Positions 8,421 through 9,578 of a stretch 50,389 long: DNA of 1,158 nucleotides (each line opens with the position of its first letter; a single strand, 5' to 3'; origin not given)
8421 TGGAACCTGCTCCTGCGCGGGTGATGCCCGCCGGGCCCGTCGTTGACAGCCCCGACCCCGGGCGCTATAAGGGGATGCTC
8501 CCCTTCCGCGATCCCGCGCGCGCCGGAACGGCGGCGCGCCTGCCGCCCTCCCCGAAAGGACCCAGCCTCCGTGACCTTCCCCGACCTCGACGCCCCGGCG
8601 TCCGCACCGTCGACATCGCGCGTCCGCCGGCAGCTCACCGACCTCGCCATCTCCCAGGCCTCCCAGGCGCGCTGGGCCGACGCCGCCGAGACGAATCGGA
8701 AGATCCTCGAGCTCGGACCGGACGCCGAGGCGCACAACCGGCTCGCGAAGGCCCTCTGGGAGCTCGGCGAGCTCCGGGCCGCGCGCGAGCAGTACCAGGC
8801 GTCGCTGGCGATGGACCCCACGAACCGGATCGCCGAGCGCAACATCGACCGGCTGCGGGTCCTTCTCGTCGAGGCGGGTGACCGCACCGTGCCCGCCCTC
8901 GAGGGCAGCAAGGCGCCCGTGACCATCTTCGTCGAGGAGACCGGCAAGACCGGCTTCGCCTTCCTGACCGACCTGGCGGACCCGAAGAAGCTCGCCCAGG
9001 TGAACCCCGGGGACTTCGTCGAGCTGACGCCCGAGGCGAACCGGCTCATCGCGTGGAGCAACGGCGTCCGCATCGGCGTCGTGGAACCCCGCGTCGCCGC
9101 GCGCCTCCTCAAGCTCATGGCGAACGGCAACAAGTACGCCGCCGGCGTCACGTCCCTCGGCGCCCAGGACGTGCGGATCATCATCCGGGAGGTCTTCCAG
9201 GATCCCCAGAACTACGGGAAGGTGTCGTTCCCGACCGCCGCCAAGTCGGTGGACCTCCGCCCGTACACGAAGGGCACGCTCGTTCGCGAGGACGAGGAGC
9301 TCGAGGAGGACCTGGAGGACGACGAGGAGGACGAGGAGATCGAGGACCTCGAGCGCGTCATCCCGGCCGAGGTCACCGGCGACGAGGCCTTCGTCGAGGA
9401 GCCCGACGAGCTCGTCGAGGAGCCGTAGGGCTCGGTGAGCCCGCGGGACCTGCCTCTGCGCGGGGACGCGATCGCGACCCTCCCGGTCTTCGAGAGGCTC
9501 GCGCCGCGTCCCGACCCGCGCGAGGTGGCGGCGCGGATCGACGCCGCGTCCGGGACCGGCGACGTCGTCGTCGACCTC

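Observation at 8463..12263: Two-gene cassette: TPR/acidic-tail protein + 942-aa inactivated Zn-ribbon methylase-like / PD-(D/E)xK-like protein, driven by a near-consensus promoter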

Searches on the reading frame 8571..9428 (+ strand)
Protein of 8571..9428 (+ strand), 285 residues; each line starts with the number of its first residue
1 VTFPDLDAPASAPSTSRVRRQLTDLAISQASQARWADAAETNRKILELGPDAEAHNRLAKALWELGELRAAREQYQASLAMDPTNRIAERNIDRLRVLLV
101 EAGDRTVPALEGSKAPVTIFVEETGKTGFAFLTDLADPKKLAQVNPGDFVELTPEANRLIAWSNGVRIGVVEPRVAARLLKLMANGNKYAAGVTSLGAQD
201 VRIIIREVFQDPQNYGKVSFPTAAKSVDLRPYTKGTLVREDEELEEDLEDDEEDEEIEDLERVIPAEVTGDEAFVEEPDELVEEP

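Call 4: search_protein_families(library=pfam, proteins=[window:8571-9428:+], max_evalue=1)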
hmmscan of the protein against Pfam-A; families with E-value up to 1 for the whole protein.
window:8571-9428:+ (285 aa): 10 families
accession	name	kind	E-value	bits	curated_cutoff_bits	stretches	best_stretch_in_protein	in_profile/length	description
PF13432.12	TPR_16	-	2e-06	28.6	32.7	1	24-85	2-64/65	Tetratricopeptide repeat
PF07719.23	TPR_2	-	2.1e-06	27.8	27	1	52-85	1-34/34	Tetratricopeptide repeat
PF00515.34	TPR_1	-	1e-05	25.6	27.8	1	52-85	1-34/34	Tetratricopeptide repeat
PF13181.12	TPR_8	-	0.00027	21.3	25.7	1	52-85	1-34/34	Tetratricopeptide repeat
PF13428.12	TPR_14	-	0.0019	19.2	23.5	1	53-88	2-37/44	Tetratricopeptide repeat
PF13414.12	TPR_11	-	0.0068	16.5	26.8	1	60-85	2-27/42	TPR repeat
PF14559.12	TPR_19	-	0.012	16.4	25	1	32-84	4-57/68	Tetratricopeptide repeat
PF13424.12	TPR_12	-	0.024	15.3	30.1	1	48-82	32-75/77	Tetratricopeptide repeat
PF11846.14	Wzy_C_2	-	0.055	13.9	28.5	1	21-81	115-175/191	Virulence factor membrane-bound polymerase, C-terminal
PF13374.12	TPR_10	-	0.96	10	27.5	1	56-81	6-31/42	Tetratricopeptide repeat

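Call 5: search_protein_families(library=ncbifam, proteins=[window:8571-9428:+], max_evalue=1)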
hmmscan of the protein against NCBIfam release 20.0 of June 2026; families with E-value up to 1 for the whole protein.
window:8571-9428:+ (285 aa): 6 families
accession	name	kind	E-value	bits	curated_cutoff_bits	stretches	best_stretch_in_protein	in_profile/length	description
TIGR02521.1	type_IV_pilW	equivalog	0.0052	16.3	154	1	9-86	21-99/234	type IV pilus biogenesis/stability protein PilW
TIGR02917.1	PEP_TPR_lipo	equivalog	0.0091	13.9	312.2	1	26-91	608-674/899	XrtA/PEP-CTERM system TPR-repeat protein PrsT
NF052415.1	T3SS_chap_SctY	equivalog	0.012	16.1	70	1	22-81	43-106/106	type III secretion apparatus assembly chaperone SctY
NF047507.1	TPR_BatC_Lepto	exception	0.014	14.9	175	1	53-96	97-140/214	TPR repeat-containing protein BatC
NF008520.0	PRK11447.1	equivalog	0.029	12.1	858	1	24-84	466-527/1157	cellulose synthase complex outer membrane protein BcsC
NF042912.1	Amuc_1098_fam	equivalog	0.072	11.1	750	1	57-95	160-198/805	Amuc_1098 family type IV pilus outer membrane protein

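Call 6: search_protein_families(library=padloc, proteins=[window:8571-9428:+], max_evalue=1)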
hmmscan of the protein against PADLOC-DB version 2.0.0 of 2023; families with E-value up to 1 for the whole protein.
window:8571-9428:+ (285 aa): 0 families

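Call 10: find_homologous_proteins(query=window:8571-9428:+)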
Query window:8571-9428:+ (285 aa): 4062 proteins with E <= 0.001 among 8000 candidates; the best 120 are listed.
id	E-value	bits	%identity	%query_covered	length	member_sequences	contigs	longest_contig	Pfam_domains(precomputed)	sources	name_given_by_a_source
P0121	2.2e-170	583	95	100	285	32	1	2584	PF00515.35,PF13432.13,PF13181.13,PF07719.24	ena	-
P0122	7.4e-161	552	89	96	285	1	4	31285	PF07719.24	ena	-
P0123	8.9e-161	552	89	96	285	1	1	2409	PF07719.24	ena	-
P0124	1.4e-160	551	89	96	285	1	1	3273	PF07719.24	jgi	-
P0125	1.8e-160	551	89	96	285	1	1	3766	PF07719.24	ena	-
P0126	2.0e-160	551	89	96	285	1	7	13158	PF07719.24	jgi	jgi:tetratricopeptide (TPR) repeat protein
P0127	2.4e-160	550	89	96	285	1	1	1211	PF07719.24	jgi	-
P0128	9.7e-160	548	89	96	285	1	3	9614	PF07719.24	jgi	jgi:tetratricopeptide (TPR) repeat protein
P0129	1.1e-158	545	88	96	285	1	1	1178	PF13432.13,PF07719.24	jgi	jgi:tetratricopeptide (TPR) repeat protein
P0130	5.8e-158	543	88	100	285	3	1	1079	PF00515.35,PF13181.13,PF07719.24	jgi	jgi:tetratricopeptide (TPR) repeat protein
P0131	1.1e-157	542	88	100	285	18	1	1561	PF00515.35,PF13181.13,PF07719.24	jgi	-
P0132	7.0e-157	539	87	96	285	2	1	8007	PF00515.35,PF13432.13,PF13181.13,PF07719.24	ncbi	ncbi:MAG: tetratricopeptide repeat protein [Chloroflexota bacterium]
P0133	3.2e-150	517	84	96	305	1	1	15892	PF00515.35,PF07719.24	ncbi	-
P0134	1.1e-143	496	83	96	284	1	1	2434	PF00515.35,PF13181.13,PF07719.24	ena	-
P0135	1.5e-143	495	81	99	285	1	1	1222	PF00515.35,PF07719.24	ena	-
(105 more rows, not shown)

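Call 21: search_solved_structures(query=A2, max_evalue=10, show_alignments=2)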
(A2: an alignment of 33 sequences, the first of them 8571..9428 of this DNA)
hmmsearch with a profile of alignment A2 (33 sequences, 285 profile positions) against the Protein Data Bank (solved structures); distinct sequences matched with E-value up to 10: 63 (the best 60 are shown).
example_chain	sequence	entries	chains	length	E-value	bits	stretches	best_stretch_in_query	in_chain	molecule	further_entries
9qhb_A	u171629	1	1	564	1.6e-39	139.4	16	34-94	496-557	Engineered tetratricopeptide repeat protein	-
8bu0_A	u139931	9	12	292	1e-22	84.2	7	34-93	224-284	Consensus tetratricopeptide repeat protein | Crystal structure of an 8-repeat consensus TPR superhelix with Zinc. | Monomer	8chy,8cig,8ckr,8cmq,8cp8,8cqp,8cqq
9qhc_A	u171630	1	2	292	4e-22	82.3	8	35-86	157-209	Engineered tetratricopeptide repeat protein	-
7obi_A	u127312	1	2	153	7.2e-15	58.5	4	35-93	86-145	CTPR-rv4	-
3kd7_A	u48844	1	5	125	8.1e-13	51.7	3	50-92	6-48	CTPR390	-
1na0_A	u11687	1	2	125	2.4e-12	50.2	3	52-94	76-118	designed protein CTPR3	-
8ch0_A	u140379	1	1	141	3.5e-12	49.6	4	35-85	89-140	Consensus tetratricopeptide repeat protein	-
2fo7_A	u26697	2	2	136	7.6e-12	48.6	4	35-85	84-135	SYNTHETIC CONSENSUS TPR PROTEIN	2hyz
6eou_A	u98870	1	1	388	8e-10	41.9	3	39-92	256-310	UDP-N-acetylglucosamine--peptide N-acetylglucosaminyltransferase 110 kDa subunit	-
9gzg_A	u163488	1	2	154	9.9e-10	41.6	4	33-94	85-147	Engineered CTPR protein with glutamic acids for conductivity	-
1w3b_A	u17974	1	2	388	1.1e-09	41.5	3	39-92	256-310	UDP-N-ACETYLGLUCOSAMINE--PEPTIDE N-ACETYLGLUCOSAMINYLTRANSFERASE 110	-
2wqh_A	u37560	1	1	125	4.1e-09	39.6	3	33-94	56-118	CTPR3Y3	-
6vfi_B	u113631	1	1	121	5.2e-09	39.3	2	52-95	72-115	O43_dn18B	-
1na3_A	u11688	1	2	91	5.4e-09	39.2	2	52-94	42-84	designed protein CTPR2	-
6v8e_A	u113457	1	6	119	8.2e-09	38.6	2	37-94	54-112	Designed protein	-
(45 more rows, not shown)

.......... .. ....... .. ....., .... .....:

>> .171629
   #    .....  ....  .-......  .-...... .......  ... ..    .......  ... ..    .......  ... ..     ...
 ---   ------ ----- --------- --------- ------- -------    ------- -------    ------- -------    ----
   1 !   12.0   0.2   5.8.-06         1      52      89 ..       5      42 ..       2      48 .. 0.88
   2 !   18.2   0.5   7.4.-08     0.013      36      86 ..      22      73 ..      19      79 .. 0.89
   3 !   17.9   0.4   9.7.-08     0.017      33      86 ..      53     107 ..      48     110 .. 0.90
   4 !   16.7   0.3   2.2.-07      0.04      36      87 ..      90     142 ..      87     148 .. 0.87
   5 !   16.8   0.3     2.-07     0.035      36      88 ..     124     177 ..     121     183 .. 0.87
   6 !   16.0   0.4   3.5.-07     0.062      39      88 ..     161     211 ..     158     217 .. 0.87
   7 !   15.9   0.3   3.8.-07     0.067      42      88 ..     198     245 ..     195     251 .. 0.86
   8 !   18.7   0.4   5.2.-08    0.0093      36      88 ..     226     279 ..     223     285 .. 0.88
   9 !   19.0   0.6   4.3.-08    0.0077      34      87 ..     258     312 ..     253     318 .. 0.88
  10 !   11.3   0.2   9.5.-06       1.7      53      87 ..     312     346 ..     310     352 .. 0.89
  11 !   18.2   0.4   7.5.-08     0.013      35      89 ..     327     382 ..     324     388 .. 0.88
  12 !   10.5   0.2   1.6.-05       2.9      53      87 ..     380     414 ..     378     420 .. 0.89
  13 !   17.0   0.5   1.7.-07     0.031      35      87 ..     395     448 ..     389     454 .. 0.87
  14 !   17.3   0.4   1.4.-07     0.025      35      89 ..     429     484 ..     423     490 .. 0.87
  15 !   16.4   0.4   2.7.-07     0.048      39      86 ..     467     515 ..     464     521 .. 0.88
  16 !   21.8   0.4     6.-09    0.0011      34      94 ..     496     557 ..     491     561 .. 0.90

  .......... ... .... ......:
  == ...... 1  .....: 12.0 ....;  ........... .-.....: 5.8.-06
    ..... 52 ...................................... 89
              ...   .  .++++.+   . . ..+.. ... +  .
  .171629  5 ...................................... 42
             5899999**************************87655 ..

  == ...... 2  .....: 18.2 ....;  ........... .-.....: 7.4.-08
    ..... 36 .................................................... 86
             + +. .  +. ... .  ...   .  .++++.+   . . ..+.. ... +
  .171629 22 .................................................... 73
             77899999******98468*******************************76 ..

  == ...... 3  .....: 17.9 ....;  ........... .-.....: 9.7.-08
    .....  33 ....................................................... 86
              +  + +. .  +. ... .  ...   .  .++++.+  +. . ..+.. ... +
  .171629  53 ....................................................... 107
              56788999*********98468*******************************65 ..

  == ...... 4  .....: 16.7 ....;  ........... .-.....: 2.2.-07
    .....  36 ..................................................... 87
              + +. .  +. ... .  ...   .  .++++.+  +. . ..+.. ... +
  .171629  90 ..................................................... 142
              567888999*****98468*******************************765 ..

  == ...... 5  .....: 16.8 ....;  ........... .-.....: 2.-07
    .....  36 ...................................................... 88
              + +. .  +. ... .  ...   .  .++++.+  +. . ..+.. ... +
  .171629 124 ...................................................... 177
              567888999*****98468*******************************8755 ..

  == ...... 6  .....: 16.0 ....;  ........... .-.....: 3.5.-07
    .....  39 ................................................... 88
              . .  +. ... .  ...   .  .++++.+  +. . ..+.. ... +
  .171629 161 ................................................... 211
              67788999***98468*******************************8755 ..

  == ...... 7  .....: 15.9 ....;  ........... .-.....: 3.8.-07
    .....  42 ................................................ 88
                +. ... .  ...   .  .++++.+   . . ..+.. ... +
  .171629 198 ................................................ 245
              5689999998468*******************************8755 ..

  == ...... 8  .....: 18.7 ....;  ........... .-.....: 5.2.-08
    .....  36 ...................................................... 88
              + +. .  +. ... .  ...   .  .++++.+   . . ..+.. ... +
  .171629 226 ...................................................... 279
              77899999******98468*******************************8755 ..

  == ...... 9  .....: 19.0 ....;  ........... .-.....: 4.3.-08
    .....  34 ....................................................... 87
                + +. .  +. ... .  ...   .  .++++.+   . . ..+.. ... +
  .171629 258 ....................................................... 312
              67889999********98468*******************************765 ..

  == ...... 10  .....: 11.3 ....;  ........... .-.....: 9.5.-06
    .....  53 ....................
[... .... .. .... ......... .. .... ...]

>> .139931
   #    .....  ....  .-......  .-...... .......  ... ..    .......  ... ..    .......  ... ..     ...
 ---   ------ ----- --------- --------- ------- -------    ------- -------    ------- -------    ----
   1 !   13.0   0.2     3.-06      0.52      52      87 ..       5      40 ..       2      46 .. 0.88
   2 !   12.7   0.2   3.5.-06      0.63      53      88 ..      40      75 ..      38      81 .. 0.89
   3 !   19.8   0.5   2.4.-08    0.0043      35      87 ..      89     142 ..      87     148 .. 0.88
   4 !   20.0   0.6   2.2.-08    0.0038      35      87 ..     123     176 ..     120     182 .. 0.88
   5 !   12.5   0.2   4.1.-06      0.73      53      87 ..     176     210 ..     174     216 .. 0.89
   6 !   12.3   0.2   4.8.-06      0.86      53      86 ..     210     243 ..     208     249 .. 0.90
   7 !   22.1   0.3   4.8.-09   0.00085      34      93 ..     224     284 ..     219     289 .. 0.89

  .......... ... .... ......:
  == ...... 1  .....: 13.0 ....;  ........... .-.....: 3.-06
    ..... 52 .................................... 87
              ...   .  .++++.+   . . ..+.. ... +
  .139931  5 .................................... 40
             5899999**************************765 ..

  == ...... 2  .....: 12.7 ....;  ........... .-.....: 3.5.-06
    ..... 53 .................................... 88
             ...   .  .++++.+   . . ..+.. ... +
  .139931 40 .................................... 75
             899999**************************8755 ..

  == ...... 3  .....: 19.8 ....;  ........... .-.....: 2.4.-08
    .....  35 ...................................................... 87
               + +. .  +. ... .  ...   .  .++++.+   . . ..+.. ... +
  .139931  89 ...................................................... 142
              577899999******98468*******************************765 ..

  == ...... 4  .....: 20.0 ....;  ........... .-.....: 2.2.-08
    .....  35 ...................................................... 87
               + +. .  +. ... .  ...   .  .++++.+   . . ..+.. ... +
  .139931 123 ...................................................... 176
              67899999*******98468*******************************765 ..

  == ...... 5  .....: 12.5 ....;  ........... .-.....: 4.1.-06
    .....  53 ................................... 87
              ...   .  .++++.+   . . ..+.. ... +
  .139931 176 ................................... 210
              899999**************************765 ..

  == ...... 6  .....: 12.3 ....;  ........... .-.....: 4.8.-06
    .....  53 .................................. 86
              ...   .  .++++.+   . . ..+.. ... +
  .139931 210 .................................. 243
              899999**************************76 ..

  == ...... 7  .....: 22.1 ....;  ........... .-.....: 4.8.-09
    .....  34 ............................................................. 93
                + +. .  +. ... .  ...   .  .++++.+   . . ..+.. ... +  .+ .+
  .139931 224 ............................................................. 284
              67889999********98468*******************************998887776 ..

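Call 31: predict_structure(alignment_id=A2)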
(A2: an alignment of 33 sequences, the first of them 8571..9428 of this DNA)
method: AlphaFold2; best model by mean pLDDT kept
length: 285 residues; sequences in the alignment: 33
mean_pLDDT: 58.6   pTM: 0.38
mean pLDDT of the five models: 58.6, 57.9, 54.8, 50.3, 49.2
residues with pLDDT >= 90: 45; 70-90: 37; 50-70: 70; < 50: 133
segments of 3 or more residues with pLDDT < 50: 1-4, 6-12, 100-117, 135-138, 140-158, 195-200, 210-219, 221-285
pLDDT, mean of each block of 10 residues (from residue 1): 44 74 94 92 93 93 82 91 87 66 32 45 55 50 41 45 57 60 64 51 59 43 37 29 36 41 42 42 43
secondary structure, 60 per line:
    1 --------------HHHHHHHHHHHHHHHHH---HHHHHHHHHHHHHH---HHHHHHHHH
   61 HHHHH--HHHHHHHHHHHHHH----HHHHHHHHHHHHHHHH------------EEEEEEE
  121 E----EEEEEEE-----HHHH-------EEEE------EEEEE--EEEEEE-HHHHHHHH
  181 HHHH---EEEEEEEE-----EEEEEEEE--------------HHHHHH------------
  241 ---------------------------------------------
elements in order: H15-31 H35-48 H52-65 H68-81 H86-101 E114-121 E126-132 H138-141 E149-152 E159-163 E166-171 H173-184 E188-195 E201-208 H223-228

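Call 38: search_protein_families(library=pfam, alignment_id=A2, max_evalue=10)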
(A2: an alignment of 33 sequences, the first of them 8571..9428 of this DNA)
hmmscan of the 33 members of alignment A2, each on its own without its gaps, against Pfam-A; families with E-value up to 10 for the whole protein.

A. member 1, window:8571-9428:+ (285 aa): 10 families
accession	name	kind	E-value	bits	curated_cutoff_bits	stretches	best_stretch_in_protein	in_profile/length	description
PF13432.12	TPR_16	-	2e-06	28.6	32.7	1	24-85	2-64/65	Tetratricopeptide repeat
PF07719.23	TPR_2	-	2.1e-06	27.8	27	1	52-85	1-34/34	Tetratricopeptide repeat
PF00515.34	TPR_1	-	1e-05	25.6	27.8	1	52-85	1-34/34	Tetratricopeptide repeat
PF13181.12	TPR_8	-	0.00027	21.3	25.7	1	52-85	1-34/34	Tetratricopeptide repeat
PF13428.12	TPR_14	-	0.0019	19.2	23.5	1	53-88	2-37/44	Tetratricopeptide repeat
PF13414.12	TPR_11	-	0.0068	16.5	26.8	2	60-85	2-27/42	TPR repeat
PF14559.12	TPR_19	-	0.012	16.4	25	1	32-84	4-57/68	Tetratricopeptide repeat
PF13424.12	TPR_12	-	0.024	15.3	30.1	1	48-82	32-75/77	Tetratricopeptide repeat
PF11846.14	Wzy_C_2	-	0.055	13.9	28.5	1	21-81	115-175/191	Virulence factor membrane-bound polymerase, C-terminal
PF13374.12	TPR_10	-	0.96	10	27.5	1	56-81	6-31/42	Tetratricopeptide repeat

B. families by the number of members that match (of 33 scanned): 19 families
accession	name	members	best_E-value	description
PF07719.23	TPR_2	33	5.3e-08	Tetratricopeptide repeat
PF00515.34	TPR_1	33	1.5e-07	Tetratricopeptide repeat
PF13432.12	TPR_16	33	1.7e-06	Tetratricopeptide repeat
PF13181.12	TPR_8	33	5.5e-06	Tetratricopeptide repeat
PF13414.12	TPR_11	33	1.7e-05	TPR repeat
PF13428.12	TPR_14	33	0.00029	Tetratricopeptide repeat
PF13424.12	TPR_12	31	0.002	Tetratricopeptide repeat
PF13374.12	TPR_10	29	0.015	Tetratricopeptide repeat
PF11846.14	Wzy_C_2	25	0.0023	Virulence factor membrane-bound polymerase, C-terminal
PF13176.12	TPR_7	17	0.1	Tetratricopeptide repeat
PF13371.12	TPR_9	15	0.03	Tetratricopeptide repeat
PF14559.12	TPR_19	13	0.011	Tetratricopeptide repeat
PF07721.20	TPR_4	9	0.073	Tetratricopeptide repeat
PF13174.12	TPR_6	7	0.038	Tetratricopeptide repeat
PF13191.12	AAA_16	2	0.16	AAA ATPase domain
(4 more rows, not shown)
